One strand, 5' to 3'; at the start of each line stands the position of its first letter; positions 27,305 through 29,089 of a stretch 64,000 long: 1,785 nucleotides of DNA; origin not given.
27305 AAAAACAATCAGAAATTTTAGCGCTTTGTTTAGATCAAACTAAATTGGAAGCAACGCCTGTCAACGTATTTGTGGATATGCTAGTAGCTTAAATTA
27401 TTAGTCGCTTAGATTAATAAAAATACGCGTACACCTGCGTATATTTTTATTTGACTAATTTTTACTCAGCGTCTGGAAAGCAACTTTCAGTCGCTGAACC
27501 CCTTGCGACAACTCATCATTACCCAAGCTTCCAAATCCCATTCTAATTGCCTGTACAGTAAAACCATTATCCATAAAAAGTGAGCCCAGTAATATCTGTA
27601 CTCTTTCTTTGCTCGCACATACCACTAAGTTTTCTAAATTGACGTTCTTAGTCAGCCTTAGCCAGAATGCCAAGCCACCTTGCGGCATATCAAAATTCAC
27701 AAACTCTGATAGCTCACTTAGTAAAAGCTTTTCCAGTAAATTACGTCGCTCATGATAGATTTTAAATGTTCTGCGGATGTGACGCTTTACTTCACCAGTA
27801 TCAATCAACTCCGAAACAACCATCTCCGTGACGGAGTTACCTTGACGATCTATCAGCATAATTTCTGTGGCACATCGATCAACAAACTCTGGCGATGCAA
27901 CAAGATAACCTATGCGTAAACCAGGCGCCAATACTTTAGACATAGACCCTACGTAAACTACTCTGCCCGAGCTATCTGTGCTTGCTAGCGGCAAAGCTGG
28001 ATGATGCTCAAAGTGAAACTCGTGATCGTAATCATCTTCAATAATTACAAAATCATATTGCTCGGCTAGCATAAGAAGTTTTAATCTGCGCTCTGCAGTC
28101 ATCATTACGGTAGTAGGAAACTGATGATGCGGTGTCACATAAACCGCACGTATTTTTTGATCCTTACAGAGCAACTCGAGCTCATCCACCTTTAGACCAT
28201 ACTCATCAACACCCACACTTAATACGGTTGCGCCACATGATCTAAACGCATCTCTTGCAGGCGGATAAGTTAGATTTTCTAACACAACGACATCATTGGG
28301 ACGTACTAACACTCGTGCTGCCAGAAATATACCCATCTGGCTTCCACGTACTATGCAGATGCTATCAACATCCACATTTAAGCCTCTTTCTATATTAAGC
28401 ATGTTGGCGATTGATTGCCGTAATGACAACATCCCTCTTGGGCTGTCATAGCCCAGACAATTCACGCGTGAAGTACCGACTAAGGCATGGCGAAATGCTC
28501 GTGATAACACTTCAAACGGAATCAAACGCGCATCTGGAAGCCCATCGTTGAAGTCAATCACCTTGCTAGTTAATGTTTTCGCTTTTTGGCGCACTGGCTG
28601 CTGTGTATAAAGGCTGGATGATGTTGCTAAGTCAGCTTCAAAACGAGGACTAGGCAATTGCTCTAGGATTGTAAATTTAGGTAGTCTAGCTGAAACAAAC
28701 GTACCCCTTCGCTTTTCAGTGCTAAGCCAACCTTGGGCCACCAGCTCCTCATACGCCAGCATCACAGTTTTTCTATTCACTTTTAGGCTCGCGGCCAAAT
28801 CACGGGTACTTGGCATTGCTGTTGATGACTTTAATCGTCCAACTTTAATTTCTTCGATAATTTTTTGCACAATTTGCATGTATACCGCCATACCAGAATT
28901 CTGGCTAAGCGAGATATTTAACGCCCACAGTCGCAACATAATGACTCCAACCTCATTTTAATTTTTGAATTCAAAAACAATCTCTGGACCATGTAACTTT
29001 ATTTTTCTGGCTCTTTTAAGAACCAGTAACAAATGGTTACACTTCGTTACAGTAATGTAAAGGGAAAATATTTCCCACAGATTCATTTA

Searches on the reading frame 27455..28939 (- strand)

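Call 3: search_protein_families(library=pfam, proteins=[window:27455-28939:-])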
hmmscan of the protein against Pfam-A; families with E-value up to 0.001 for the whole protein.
window:27455-28939:- (494 aa): 3 families
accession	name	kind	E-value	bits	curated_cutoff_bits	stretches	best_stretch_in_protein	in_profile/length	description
PF00155.27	Aminotran_1_2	-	1.5e-20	74.1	19.7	1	139-450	17-331/361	Aminotransferase class I and II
PF00392.27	GntR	-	1.9e-14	53.5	27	1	20-82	2-64/64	Bacterial regulatory proteins, gntR family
PF13730.12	HTH_36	-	0.00097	19.3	25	0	41-72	24-55/55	Helix-turn-helix domain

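Call 4: search_protein_families(library=ncbifam, proteins=[window:27455-28939:-])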
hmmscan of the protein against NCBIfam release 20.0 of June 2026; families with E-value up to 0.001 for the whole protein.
window:27455-28939:- (494 aa): 72 families (the best 25 are shown)
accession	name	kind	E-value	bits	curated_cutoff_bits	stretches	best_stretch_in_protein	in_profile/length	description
NF052282.1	PLP_TF_PdxR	equivalog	1.3e-108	363.9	320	1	19-484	2-447/448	MocR-like pyridoxine biosynthesis transcription factor PdxR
NF052281.1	rhizopine_MocR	equivalog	1.9e-92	310.4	650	1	9-487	9-478/479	rhizopine catabolism transcriptional regulator MocR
NF052285.1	GABA_TF_GabR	exception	6.3e-69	232.9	600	1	20-486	1-454/456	MocR-like transcriptional regulator GabR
NF052290.2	MocR_like_YczR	exception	1.6e-68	231.5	487.4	1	13-487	14-457/458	MocR-like transcription factor YczR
NF052286.1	ecto_TF_EhuR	exception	8.9e-67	225.6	480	1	16-490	10-451/458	MocR-like ectoine utilization transcription factor EhuR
TIGR04461.1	endura_MppQ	equivalog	1e-48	166.3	540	1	125-489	12-381/392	enduracididine biosynthesis enzyme MppQ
NF012025.0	PRK15481.1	equivalog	7.4e-35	120.4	573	2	115-484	76-426/432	MocR-like B6 salvage transcription factor PtsJ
NF041364.1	GntC_guanitoxin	equivalog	9.5e-35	120.1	415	1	162-485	31-354/356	guanitoxin biosynthesis PLP-dependent (S)-gamma-hydroxy-L-arginine cyclodehydratase GntC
TIGR03947.1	viomycin_VioD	equivalog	3.1e-21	75.7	390.9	1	169-485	52-356/359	capreomycidine synthase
NF041091.1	asp_aminotase_Arch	equivalog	2.7e-20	72.5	550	1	119-485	21-372/376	aspartate aminotransferase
NF004975.0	PRK06348.1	equivalog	2.8e-20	72.7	549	1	124-360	28-259/384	pyridoxal phosphate-dependent aminotransferase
NF004770.0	PRK06108.1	subfamily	8.5e-19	67.6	422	1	164-487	69-391/396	pyridoxal phosphate-dependent aminotransferase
NF005744.0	PRK07568.1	subfamily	2.3e-18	66.2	389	1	108-424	13-321/398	pyridoxal phosphate-dependent aminotransferase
TIGR03540.1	DapC_direct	equivalog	1.4e-17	63.7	593.25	1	117-437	21-335/383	LL-diaminopimelate aminotransferase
NF004621.0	PRK05957.1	equivalog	1.4e-17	63.5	498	1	163-492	60-387/389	pyridoxal phosphate-dependent aminotransferase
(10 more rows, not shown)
